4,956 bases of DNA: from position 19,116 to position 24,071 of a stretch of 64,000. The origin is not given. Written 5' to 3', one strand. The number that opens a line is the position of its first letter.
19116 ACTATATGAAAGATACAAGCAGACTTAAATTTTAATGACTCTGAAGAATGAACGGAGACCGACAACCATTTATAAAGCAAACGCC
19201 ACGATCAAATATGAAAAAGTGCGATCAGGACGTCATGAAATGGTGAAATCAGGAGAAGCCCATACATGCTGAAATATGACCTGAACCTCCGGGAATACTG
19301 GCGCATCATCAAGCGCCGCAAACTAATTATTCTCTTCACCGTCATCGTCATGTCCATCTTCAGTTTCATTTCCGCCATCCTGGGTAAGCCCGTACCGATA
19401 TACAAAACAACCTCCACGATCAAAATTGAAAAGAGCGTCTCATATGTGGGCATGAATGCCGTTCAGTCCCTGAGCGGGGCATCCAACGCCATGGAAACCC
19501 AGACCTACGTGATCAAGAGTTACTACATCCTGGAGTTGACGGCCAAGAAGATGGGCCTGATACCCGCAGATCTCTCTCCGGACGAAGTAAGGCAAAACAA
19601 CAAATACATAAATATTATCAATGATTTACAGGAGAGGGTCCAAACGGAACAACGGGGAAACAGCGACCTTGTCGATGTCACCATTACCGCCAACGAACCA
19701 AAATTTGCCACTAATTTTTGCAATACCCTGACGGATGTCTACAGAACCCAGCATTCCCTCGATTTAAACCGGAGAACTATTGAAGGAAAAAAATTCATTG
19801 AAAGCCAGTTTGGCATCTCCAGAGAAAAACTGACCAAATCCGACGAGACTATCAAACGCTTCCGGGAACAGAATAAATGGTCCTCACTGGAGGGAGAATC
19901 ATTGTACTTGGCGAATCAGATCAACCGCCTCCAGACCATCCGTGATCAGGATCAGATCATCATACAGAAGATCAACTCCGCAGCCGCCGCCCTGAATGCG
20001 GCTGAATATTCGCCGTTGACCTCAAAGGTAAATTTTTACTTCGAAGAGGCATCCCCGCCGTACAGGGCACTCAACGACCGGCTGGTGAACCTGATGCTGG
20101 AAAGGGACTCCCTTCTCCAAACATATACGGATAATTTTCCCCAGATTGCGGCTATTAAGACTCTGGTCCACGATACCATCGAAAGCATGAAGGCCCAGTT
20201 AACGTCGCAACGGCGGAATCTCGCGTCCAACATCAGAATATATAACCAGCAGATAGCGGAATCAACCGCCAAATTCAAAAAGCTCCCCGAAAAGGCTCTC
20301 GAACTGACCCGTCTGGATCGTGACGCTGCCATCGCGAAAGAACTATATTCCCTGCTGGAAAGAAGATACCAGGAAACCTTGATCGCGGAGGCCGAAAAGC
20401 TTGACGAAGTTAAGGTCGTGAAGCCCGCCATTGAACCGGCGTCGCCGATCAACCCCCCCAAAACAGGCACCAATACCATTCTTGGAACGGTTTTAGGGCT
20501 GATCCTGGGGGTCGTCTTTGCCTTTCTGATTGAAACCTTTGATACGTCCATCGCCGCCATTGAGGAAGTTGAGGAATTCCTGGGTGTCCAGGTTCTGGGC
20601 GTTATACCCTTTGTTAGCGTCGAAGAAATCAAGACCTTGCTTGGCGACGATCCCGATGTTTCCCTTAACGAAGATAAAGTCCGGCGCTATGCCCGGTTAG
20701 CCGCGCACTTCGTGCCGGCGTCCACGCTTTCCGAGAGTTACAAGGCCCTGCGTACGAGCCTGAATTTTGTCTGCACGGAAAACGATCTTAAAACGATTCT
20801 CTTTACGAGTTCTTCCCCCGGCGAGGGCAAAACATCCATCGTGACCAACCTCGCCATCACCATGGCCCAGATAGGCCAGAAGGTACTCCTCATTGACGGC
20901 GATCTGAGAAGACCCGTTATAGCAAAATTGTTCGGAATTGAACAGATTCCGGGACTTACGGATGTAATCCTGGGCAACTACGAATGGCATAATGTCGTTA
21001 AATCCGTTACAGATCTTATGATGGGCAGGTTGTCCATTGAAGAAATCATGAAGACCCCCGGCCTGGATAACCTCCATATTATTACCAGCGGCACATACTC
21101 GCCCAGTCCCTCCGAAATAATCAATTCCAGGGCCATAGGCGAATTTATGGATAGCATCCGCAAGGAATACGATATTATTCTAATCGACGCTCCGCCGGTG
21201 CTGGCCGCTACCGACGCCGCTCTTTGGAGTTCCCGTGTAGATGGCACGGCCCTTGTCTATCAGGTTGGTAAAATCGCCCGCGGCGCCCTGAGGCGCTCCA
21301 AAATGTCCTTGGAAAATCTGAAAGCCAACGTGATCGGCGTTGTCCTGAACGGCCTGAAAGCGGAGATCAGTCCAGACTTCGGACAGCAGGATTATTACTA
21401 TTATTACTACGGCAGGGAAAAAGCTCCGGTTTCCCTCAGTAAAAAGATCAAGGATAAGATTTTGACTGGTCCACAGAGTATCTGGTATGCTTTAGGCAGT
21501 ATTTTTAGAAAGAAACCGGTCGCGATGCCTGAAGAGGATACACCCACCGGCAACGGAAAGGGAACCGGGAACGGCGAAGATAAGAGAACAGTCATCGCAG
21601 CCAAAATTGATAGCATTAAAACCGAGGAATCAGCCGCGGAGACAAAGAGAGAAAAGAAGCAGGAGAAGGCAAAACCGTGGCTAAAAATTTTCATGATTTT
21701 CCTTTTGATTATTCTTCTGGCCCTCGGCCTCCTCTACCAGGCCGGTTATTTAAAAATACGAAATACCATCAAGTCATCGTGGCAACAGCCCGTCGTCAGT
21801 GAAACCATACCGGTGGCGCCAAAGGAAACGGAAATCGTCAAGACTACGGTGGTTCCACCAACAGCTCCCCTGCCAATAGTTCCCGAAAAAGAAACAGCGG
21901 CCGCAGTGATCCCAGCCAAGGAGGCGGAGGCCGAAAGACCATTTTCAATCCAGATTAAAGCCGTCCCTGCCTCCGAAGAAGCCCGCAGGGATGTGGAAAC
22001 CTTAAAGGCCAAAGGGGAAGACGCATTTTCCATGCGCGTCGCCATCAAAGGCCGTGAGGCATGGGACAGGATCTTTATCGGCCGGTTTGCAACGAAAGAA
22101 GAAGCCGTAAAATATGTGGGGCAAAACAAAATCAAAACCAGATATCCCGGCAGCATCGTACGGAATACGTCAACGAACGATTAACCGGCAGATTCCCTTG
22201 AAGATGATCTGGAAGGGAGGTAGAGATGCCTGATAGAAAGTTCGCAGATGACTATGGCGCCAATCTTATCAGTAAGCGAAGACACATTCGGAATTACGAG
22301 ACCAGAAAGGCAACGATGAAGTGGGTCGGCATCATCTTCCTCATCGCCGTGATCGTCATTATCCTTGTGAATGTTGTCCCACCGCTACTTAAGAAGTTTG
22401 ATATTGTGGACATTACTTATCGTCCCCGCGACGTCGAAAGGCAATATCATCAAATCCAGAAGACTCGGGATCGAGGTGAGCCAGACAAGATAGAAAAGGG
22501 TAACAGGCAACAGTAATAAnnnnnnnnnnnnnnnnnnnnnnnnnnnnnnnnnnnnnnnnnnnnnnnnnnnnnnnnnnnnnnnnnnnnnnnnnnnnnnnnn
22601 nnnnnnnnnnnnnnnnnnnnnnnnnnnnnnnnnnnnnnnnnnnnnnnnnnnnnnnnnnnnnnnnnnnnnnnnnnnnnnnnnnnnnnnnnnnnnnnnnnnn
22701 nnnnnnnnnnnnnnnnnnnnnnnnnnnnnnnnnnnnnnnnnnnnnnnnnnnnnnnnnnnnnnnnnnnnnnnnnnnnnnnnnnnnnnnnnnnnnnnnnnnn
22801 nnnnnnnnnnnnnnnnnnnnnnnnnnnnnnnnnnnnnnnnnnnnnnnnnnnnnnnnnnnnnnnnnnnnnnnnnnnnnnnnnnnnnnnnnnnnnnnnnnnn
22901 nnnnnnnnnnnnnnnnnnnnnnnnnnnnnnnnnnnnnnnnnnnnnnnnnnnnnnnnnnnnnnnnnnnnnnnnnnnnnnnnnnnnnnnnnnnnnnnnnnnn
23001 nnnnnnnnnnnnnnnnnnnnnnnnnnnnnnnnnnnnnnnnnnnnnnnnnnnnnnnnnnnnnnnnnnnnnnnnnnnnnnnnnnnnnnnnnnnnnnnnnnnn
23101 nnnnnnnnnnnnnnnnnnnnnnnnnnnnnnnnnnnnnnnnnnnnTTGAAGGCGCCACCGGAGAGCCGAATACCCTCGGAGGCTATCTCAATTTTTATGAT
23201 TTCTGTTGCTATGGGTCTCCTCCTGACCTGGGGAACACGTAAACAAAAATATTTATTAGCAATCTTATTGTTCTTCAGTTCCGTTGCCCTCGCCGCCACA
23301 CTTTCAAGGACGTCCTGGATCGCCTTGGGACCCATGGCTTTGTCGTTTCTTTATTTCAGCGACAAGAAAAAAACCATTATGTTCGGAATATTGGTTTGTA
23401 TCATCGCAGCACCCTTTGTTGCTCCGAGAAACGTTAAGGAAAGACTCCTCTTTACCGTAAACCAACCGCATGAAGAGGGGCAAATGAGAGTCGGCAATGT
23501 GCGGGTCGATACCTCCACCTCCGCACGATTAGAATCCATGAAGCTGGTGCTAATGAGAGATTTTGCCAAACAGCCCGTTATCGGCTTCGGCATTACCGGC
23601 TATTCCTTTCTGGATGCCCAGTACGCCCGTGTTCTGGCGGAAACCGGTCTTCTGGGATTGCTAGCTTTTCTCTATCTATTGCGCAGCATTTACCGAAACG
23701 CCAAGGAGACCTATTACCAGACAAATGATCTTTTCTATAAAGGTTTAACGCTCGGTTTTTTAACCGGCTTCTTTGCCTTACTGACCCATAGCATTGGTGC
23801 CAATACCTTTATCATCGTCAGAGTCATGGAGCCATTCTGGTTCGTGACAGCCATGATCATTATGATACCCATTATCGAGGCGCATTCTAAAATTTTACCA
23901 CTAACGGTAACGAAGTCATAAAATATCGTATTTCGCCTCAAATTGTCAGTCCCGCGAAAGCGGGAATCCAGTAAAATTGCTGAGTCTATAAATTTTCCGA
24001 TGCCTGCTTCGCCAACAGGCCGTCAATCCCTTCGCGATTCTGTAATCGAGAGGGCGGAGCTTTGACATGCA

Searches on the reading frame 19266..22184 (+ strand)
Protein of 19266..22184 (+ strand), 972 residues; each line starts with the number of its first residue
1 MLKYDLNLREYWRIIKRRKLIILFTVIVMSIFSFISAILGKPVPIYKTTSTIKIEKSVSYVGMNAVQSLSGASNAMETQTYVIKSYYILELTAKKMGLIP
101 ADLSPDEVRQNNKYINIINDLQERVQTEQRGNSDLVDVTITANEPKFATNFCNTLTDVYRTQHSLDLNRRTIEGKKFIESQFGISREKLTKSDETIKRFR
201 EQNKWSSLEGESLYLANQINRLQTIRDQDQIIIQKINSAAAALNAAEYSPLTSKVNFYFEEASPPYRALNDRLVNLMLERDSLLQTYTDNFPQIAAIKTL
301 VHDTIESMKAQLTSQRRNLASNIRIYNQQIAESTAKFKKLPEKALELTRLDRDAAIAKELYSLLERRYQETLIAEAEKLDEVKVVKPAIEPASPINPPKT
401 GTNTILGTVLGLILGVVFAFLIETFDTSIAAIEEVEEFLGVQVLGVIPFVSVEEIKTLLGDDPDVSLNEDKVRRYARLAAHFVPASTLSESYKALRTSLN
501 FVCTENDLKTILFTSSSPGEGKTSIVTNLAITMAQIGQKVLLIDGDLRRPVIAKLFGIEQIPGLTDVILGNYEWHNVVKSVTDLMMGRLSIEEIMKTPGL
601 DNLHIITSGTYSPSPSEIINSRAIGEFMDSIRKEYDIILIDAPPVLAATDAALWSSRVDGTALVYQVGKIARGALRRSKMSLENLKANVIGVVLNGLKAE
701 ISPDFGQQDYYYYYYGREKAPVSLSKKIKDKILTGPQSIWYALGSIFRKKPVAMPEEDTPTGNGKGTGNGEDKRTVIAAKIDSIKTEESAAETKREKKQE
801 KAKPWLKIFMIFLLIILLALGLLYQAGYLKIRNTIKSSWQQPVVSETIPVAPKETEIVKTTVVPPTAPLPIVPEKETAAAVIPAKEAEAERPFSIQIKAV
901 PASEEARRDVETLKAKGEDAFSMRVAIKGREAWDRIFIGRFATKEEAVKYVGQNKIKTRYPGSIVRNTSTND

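Call 6: search_protein_families(library=ncbifam, proteins=[window:19266-22184:+], max_evalue=0.001)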
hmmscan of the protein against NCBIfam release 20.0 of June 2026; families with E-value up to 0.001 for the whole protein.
window:19266-22184:+ (972 aa): 20 families
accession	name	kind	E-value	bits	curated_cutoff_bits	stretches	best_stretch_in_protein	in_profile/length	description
NF008568.0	PRK11519.1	equivalog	1e-56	192.5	1068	2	266-580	293-598/720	tyrosine-protein kinase Wzc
TIGR01005.1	eps_transp_fam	subfamily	3.2e-53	181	411.7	2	285-579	309-617/754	exopolysaccharide transport protein family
NF007350.0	PRK09841.1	equivalog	6.9e-53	179.8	1248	1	317-716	342-721/726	tyrosine-protein kinase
TIGR01007.1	eps_fam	subfamily_domain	6.4e-52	176.1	108.05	2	573-716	66-204/204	polysaccharide biosynthesis tyrosine autokinase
TIGR03007.1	pepcterm_ChnLen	equivalog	3.3e-38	131.2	278.85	2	307-454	317-467/498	XrtA system polysaccharide chain length determinant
TIGR03029.1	EpsG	equivalog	1.8e-34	119.1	313.8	1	475-695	70-273/274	chain length determinant protein tyrosine kinase EpsG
TIGR03018.1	pepcterm_TyrKin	hypoth_equivalog_domain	4.8e-32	111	230.65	1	484-695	7-207/207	XrtA-associated tyrosine autokinase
TIGR03017.1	EpsF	equivalog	3.2e-21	75.5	422.75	1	7-447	2-443/444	chain length determinant protein EpsF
TIGR01006.1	polys_exp_MPA1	subfamily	3.2e-16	59.5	296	1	373-448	148-222/226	CspC family polysaccharide chain length determinant protein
TIGR01969.1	minD_arch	subfamily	1.3e-12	47.5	201.75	1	510-698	2-171/251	cell division ATPase MinD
TIGR01968.1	minD_bact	equivalog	4.3e-10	39.4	212.9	1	510-644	3-121/261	septum site-determining protein MinD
TIGR03815.1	CpaE_hom_Actino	equivalog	3.3e-07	29.7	154.45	1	513-656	116-245/340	septum site-determining protein Ssd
NF041136.1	MrpORP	equivalog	6e-07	29.1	450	1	510-561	7-58/365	iron-sulfur cluster carrier protein MrpORP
NF047398.1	AAA_KGGVGR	domain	1e-06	29.2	90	1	509-642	3-149/190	KGGVGR-motif variant AAA ATPase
NF041546.1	ParA_partition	equivalog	6.6e-06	25.8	180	0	518-546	9-37/203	ParA family partition ATPase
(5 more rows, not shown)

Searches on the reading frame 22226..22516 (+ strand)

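Call 6: search_protein_families(library=ncbifam, proteins=[window:22226-22516:+], max_evalue=0.001)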
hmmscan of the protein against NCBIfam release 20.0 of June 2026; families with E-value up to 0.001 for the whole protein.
window:22226-22516:+ (96 aa): 0 families

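Call 9: search_protein_families(library=pfam, proteins=[window:22226-22516:+], max_evalue=0.1)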
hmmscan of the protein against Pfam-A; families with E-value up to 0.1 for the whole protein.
window:22226-22516:+ (96 aa): 1 family
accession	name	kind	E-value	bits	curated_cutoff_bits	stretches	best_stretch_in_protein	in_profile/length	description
PF14378.12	PAP2_3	-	0.055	13.7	27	1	21-71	53-104/190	PAP2 superfamily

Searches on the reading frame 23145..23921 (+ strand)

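Call 6: search_protein_families(library=ncbifam, proteins=[window:23145-23921:+], max_evalue=0.001)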
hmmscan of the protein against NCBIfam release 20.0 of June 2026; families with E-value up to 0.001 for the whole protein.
window:23145-23921:+ (258 aa): 3 families
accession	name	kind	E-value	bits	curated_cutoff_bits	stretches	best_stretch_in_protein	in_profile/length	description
TIGR03097.1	PEP_O_lig_1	hypoth_equivalog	1.9e-05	23.7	188.1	1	27-188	186-350/408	putative O-glycosylation ligase, exosortase A system-associated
TIGR00947.1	2A73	equivalog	4e-05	22.8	366.4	0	162-238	341-419/425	IctB family putative bicarbonate transporter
NF012031.0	PRK15487.1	equivalog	6e-05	22.3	277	0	14-109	165-266/404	O-antigen ligase RfaL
